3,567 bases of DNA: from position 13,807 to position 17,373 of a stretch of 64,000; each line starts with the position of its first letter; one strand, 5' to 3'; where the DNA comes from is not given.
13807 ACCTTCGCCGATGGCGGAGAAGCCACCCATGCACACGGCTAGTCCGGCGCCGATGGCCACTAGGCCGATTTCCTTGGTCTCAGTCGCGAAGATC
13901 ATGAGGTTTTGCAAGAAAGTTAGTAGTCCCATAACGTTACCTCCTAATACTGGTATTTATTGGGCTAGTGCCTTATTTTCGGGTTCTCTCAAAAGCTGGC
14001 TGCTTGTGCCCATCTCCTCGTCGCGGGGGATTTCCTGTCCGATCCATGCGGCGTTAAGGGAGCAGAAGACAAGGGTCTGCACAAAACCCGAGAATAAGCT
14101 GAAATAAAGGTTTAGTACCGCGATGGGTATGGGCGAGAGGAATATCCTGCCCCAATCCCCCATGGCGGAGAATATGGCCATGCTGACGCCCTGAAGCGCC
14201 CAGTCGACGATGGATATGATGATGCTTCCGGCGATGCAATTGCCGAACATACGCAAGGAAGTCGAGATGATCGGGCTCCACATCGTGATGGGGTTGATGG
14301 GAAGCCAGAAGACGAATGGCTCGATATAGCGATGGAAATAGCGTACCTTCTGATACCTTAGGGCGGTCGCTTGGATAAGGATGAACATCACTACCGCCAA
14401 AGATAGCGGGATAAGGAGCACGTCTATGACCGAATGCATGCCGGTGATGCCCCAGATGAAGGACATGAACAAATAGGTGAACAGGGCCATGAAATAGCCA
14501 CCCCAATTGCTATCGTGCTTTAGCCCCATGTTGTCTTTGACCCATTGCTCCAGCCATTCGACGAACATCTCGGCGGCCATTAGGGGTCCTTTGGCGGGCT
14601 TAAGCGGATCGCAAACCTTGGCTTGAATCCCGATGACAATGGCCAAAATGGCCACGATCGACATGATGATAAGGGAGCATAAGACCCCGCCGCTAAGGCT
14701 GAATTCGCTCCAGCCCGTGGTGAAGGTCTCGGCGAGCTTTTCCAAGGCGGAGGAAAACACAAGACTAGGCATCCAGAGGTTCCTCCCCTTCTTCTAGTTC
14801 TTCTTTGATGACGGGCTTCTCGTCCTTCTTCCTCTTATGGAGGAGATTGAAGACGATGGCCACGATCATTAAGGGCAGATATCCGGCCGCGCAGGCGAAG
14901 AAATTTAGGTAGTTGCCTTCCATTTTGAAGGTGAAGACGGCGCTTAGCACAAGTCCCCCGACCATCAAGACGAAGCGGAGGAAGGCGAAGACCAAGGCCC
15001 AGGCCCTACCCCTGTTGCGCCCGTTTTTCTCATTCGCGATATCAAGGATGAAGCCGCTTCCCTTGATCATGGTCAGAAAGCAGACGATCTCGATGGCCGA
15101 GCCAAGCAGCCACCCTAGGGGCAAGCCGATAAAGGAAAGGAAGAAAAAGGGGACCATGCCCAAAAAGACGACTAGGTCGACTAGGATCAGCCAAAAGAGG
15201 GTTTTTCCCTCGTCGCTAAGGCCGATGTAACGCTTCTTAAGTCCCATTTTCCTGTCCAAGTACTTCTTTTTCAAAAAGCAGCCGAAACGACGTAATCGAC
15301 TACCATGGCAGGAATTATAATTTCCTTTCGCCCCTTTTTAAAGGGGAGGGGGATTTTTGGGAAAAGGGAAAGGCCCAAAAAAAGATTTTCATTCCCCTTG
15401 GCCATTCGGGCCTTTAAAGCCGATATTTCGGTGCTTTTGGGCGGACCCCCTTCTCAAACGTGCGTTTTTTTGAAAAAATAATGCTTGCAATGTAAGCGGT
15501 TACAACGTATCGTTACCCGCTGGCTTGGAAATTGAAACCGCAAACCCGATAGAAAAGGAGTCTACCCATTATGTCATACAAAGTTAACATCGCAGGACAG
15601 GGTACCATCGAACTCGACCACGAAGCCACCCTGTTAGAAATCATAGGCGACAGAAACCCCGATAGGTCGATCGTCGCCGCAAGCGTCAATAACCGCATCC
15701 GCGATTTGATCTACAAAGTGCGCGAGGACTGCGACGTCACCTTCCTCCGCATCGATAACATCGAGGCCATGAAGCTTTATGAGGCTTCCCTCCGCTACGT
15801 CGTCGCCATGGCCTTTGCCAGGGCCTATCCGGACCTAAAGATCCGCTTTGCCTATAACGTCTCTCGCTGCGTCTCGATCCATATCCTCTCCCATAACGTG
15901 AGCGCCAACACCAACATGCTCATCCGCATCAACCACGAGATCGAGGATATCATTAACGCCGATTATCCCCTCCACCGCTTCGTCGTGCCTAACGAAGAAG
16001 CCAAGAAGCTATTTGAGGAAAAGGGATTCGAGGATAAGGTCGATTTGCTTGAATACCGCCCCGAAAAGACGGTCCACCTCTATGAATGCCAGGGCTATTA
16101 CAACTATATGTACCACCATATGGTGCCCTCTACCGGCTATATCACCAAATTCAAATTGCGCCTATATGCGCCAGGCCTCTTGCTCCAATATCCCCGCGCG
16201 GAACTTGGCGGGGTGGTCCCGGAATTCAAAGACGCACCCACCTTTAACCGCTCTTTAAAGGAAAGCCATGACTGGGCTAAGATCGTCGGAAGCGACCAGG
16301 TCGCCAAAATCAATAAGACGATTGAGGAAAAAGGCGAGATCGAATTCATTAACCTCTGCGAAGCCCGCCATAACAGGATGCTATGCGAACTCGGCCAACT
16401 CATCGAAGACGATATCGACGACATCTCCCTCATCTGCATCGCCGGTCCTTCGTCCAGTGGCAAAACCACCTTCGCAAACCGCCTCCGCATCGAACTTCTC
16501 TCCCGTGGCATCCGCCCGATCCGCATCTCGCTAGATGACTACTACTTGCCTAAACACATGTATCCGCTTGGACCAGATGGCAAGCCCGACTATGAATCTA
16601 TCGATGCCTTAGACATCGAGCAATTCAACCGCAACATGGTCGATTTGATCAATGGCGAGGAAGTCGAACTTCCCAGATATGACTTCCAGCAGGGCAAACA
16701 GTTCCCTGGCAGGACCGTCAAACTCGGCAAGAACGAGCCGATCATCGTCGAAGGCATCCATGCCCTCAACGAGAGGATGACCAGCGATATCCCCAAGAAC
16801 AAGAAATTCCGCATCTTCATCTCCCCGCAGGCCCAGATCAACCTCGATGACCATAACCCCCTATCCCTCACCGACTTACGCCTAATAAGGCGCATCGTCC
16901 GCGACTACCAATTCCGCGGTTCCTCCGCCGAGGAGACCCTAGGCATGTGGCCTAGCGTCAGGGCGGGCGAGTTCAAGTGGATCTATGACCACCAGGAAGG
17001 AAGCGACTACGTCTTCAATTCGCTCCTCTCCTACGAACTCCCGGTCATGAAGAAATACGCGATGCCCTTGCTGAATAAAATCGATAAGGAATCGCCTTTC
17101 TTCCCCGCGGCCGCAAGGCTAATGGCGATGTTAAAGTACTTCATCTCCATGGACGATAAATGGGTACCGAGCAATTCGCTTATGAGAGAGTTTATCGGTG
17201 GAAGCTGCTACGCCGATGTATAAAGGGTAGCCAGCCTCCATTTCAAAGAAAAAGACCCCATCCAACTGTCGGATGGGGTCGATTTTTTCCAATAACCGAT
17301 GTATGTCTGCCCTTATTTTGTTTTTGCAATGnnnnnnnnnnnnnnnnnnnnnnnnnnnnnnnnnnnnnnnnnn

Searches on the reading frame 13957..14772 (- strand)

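Call 13: search_protein_families(library=pfam, proteins=[window:13957-14772:-], max_evalue=0.0001)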
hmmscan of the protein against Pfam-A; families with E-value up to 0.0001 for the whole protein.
window:13957-14772:- (271 aa): 1 family
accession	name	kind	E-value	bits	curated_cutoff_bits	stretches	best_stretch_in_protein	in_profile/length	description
PF00119.25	ATP-synt_A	-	2.6e-27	96.6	33.9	1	32-244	3-216/217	ATP synthase A chain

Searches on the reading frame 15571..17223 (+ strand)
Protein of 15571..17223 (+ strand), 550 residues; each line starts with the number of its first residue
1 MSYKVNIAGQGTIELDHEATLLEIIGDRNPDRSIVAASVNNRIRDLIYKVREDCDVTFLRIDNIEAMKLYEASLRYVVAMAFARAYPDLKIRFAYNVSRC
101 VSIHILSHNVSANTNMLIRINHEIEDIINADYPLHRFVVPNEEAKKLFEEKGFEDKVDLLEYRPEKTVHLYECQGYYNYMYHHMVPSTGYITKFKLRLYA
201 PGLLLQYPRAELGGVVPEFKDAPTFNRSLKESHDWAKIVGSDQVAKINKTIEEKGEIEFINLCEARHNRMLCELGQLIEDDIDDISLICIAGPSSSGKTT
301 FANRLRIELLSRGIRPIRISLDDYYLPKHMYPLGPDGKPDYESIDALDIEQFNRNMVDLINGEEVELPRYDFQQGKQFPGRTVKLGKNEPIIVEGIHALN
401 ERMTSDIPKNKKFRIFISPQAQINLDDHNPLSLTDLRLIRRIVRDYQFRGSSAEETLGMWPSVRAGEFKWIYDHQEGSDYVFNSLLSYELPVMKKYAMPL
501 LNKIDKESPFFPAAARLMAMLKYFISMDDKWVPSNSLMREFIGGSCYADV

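Call 13: search_protein_families(library=pfam, proteins=[window:15571-17223:+], max_evalue=0.0001)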
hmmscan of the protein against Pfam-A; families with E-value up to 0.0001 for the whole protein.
window:15571-17223:+ (550 aa): 1 family
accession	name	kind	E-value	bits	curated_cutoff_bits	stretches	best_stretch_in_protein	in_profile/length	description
PF00485.24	PRK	-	3.6e-14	53.5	22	1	287-483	1-188/196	Phosphoribulokinase / Uridine kinase family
